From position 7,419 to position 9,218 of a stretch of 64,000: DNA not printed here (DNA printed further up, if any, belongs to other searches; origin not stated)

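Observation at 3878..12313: One translationally coupled operon with two paralogous secretins flanking a GspL/M-like (PilMN/O-like) pair, led by a GspC-like gene, and no ATPase, platform or pilin genes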

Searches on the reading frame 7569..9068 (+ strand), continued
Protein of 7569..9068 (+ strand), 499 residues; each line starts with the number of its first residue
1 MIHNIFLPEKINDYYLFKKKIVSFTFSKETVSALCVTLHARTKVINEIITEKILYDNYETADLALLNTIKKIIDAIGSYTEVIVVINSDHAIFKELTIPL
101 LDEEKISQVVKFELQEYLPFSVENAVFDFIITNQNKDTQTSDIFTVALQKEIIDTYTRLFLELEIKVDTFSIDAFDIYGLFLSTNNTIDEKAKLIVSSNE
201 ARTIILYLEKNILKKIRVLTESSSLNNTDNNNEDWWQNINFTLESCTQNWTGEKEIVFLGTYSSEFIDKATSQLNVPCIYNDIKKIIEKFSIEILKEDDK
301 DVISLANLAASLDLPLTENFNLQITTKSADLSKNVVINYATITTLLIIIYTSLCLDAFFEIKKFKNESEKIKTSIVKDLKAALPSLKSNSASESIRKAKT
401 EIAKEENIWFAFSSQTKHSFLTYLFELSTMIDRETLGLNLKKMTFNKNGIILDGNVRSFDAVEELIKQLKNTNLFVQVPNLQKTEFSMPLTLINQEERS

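Call 86: search_protein_representatives(alignment_id=A1)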
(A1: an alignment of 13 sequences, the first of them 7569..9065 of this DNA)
Query: 13 sequences, 502 profile positions. Proteins with E-value up to 0.001 (for the whole library): 12027; up to 1e-10: 3651; up to 1e-30: 485. The best 150 are listed.
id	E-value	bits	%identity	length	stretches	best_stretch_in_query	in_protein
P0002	4.5e-203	692.0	-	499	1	1-501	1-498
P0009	2.3e-182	623.7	-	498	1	1-500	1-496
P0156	3.8e-179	613.1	-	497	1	1-499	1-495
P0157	5.8e-171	586.1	-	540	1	1-497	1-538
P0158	5.7e-150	516.9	-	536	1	1-500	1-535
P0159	6.8e-148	510.0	-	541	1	1-500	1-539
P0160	8.8e-148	509.7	-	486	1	1-499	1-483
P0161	2.7e-146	504.8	-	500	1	1-499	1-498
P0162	7.4e-145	500.0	-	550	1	1-500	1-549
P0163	5.5e-144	497.1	-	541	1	1-500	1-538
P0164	8.3e-143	493.2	-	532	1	1-500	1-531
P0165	1.6e-142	492.4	-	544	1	1-496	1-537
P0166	1.0e-141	489.6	-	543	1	1-498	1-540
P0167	6.1e-141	487.1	-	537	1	1-495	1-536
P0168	1.2e-140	486.2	-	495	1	4-499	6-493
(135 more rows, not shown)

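Call 90: search_protein_families(library=pfam, alignment_id=A1, max_evalue=0.1)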
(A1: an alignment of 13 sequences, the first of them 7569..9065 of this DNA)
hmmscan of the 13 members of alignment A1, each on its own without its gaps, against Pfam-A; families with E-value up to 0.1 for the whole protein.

A. member 1, window:7569-9065:+ (499 aa): 3 families
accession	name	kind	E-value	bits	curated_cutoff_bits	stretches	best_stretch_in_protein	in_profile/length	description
PF11104.14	PilM_2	-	1.2e-10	41.3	27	1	44-177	26-162/340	Type IV pilus assembly protein PilM;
PF05137.18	PilN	-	0.0042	17.5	22.8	1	437-478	13-54/78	Fimbrial assembly protein (PilN)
PF05134.19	T2SSL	-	0.0078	16.1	25.5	1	77-175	44-136/231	Type II secretion system (T2SS), protein L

B. families by the number of members that match (of 13 scanned): 19 families
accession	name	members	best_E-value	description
PF11104.14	PilM_2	13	1.3e-22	Type IV pilus assembly protein PilM;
PF05134.19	T2SSL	9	1.8e-08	Type II secretion system (T2SS), protein L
PF05137.18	PilN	8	2.9e-05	Fimbrial assembly protein (PilN)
PF14450.12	FtsA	3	0.001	Cell division protein FtsA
PF01594.21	AI-2E_transport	2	0.0064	AI-2E family transporter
PF21990.2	SH2_1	1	0.0033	SH2 domain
PF06379.18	RhaT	1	0.0095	L-rhamnose-proton symport protein (RhaT)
PF22000.2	DUF6929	1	0.016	Family of unknown function (DUF6929)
PF08427.15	ARMH3_C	1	0.023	Armadillo-like helical domain-containing protein 3, C-terminal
PF12693.12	GspL_C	1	0.024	GspL periplasmic domain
PF01125.22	BUD31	1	0.044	Pre-mRNA-splicing factor BUD31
PF21589.2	AP5B1_barrel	1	0.045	AP-5 complex subunit beta-1, beta-barrel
PF02547.20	Queuosine_synth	1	0.046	Queuosine biosynthesis protein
PF00143.24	Interferon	1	0.049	Interferon alpha/beta domain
PF14197.11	Cep57_CLD_2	1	0.066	Centrosome localisation domain of PPC89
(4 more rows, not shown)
